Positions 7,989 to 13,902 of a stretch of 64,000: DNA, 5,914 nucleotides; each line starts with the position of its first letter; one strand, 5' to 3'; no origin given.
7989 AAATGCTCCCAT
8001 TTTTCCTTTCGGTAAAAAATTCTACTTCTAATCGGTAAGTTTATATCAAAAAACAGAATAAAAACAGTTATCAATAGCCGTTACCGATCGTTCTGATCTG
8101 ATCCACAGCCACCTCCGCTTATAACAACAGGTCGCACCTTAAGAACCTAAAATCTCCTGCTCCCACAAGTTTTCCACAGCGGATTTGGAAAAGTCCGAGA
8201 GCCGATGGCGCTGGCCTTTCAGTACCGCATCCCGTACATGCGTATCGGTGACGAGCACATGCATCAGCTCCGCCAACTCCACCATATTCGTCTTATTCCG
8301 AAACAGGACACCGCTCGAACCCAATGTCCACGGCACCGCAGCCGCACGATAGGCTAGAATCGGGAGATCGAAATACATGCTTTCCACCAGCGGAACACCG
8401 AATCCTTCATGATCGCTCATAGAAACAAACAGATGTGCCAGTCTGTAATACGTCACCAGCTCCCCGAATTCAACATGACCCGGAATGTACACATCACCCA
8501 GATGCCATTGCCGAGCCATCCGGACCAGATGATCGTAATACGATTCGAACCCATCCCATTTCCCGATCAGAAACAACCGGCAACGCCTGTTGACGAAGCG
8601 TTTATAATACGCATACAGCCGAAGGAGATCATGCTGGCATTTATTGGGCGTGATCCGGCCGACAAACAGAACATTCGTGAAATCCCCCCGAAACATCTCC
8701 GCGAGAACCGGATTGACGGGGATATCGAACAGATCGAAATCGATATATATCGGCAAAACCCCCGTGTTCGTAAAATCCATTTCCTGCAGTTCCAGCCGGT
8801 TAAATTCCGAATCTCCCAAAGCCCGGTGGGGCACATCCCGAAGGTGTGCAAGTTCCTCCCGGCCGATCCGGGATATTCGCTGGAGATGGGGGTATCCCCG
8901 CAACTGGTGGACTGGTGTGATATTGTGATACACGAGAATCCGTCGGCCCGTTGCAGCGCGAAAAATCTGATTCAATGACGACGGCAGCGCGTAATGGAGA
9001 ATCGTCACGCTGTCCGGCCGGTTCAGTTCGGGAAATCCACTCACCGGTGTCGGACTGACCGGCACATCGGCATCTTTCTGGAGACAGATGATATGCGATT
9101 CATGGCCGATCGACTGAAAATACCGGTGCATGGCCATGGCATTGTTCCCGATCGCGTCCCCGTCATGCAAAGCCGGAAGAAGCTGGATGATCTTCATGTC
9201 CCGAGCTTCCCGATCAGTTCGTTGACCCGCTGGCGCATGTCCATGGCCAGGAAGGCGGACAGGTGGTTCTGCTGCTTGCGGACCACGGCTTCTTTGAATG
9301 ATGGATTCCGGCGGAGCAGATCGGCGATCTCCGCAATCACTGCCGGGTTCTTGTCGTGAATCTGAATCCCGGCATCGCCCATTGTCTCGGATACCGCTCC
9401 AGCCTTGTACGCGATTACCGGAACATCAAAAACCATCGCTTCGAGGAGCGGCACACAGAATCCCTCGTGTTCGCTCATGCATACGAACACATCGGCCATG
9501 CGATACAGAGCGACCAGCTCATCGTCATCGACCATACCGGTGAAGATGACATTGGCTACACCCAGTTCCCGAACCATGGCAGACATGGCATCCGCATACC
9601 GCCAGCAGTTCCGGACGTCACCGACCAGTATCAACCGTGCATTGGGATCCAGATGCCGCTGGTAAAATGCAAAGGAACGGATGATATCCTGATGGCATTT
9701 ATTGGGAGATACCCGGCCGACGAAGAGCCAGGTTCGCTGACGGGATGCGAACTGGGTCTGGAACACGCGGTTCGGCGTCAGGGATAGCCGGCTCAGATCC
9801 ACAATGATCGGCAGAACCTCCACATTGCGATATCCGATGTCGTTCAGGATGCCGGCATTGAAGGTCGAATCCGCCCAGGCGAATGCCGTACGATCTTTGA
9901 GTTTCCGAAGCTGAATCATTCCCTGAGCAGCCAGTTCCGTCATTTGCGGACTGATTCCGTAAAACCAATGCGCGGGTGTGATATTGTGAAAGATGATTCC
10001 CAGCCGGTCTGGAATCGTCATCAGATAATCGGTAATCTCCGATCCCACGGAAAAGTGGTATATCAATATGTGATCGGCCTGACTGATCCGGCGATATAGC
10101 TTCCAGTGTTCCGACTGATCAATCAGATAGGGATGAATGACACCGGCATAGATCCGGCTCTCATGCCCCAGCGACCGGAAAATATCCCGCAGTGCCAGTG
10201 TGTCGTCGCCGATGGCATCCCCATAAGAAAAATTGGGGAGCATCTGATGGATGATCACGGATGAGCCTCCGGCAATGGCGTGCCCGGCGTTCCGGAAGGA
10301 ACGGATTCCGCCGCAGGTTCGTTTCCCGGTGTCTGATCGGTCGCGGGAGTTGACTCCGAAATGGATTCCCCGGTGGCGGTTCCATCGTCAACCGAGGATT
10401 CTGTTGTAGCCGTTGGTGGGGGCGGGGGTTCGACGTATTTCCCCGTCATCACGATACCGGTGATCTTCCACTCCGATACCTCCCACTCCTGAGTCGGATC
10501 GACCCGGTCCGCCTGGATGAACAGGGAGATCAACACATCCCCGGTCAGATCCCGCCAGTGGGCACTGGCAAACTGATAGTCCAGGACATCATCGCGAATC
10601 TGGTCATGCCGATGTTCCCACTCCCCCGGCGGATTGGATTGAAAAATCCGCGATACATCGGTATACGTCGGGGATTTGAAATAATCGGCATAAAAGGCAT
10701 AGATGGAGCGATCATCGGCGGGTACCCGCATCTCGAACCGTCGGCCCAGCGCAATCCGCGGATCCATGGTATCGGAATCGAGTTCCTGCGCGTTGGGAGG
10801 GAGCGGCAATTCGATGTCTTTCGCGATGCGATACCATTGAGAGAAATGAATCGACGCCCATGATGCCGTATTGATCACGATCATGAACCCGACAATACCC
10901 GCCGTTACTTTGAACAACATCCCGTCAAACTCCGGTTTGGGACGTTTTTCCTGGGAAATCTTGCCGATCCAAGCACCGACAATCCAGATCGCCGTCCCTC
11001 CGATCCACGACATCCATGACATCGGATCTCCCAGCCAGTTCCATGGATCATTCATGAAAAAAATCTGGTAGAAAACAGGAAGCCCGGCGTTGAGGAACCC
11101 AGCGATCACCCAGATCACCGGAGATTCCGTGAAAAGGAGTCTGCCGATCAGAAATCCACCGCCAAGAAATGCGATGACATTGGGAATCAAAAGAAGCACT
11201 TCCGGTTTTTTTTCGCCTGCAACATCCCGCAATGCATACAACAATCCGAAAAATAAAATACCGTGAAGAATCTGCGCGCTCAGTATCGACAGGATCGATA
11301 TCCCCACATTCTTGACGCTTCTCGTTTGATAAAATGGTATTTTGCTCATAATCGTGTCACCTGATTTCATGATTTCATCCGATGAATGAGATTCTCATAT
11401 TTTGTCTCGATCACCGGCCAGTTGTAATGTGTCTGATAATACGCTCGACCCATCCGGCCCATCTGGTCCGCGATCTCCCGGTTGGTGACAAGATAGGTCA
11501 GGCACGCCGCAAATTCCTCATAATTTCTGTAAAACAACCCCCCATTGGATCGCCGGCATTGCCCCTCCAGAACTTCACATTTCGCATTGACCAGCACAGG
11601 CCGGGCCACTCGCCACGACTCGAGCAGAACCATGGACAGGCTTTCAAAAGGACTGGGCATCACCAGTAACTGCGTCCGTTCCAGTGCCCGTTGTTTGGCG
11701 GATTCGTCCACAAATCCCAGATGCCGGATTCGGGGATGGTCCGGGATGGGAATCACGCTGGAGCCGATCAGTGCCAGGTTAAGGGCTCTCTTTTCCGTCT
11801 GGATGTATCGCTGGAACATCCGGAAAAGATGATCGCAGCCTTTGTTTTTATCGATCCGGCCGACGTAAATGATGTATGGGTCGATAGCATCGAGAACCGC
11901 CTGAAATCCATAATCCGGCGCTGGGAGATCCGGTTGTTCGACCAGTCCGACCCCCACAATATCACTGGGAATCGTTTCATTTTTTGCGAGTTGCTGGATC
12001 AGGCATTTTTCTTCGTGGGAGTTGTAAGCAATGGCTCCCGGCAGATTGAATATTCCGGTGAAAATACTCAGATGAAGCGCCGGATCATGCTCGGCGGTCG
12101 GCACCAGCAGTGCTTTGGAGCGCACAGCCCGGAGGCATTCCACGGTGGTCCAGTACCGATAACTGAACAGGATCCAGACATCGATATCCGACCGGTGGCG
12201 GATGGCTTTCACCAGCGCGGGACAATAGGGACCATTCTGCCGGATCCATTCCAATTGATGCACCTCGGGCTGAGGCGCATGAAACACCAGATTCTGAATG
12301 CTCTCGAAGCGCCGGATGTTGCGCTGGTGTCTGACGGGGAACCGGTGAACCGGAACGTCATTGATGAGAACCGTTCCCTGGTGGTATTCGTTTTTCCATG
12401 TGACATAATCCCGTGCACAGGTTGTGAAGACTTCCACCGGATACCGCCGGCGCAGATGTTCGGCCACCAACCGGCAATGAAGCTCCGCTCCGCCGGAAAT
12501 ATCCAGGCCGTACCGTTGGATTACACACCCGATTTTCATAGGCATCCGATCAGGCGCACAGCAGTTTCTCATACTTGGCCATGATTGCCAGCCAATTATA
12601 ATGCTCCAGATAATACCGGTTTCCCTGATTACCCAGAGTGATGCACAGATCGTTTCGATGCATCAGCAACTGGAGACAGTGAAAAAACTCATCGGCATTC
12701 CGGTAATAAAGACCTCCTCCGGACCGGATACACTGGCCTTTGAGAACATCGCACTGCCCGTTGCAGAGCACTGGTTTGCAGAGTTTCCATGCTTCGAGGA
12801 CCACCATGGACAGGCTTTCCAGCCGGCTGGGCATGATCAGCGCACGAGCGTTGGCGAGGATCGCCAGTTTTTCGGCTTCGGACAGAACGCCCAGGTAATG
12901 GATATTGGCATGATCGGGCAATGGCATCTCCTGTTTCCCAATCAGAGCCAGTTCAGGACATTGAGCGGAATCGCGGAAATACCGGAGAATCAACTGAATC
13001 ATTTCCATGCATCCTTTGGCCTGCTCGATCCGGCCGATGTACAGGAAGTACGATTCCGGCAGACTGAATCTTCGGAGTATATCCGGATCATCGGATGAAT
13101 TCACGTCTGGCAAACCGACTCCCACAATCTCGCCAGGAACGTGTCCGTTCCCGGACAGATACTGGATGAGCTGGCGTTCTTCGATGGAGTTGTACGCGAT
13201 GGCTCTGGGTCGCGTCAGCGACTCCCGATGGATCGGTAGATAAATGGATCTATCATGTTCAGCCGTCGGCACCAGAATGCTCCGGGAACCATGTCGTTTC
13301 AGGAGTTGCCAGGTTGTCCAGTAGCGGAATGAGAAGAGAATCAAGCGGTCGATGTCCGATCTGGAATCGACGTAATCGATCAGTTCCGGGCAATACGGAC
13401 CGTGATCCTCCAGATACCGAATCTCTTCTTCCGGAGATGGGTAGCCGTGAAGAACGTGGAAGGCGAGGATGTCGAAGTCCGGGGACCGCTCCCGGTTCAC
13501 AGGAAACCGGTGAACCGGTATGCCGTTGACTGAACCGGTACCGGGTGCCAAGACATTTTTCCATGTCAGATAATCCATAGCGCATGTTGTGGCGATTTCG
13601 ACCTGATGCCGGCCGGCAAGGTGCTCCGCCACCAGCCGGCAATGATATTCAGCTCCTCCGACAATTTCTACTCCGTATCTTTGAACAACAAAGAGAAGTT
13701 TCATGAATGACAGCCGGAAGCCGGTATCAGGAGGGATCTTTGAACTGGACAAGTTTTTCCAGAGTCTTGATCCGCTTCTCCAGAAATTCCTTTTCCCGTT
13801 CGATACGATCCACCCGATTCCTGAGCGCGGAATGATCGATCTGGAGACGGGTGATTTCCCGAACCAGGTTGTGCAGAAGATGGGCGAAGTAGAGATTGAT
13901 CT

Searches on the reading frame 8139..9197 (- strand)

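Call 31: search_protein_families(library=pfam, proteins=[window:8139-9197:-], max_evalue=0.0001)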
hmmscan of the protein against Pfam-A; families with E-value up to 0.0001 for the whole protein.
window:8139-9197:- (352 aa): 2 families
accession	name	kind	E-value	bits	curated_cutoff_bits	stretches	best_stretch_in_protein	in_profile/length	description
PF00534.26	Glycos_transf_1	-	2.9e-17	63.2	26.4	1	175-323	17-163/172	Glycosyl transferases group 1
PF13692.12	Glyco_trans_1_4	-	5.6e-15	56.3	27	1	175-318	3-142/142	Glycosyl transferases group 1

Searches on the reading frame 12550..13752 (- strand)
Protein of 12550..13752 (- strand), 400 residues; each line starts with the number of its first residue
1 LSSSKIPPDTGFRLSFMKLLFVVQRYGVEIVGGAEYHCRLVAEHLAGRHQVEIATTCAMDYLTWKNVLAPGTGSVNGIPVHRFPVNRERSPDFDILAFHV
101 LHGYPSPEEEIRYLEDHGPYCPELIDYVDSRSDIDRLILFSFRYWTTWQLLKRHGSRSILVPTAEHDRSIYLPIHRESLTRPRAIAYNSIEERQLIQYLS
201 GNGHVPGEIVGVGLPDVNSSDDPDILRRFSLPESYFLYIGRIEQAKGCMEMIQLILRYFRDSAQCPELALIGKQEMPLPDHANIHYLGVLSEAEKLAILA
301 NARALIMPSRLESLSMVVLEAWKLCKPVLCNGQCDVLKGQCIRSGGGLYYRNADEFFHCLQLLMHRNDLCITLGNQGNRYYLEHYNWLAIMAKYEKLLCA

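Call 31: search_protein_families(library=pfam, proteins=[window:12550-13752:-], max_evalue=0.0001)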
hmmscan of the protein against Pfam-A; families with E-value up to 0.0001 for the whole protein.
window:12550-13752:- (400 aa): 2 families
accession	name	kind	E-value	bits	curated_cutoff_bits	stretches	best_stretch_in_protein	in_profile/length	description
PF13692.12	Glyco_trans_1_4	-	7.9e-09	36.3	27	1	235-333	3-108/142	Glycosyl transferases group 1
PF00534.26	Glycos_transf_1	-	1.2e-08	35.2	26.4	1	233-331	15-122/172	Glycosyl transferases group 1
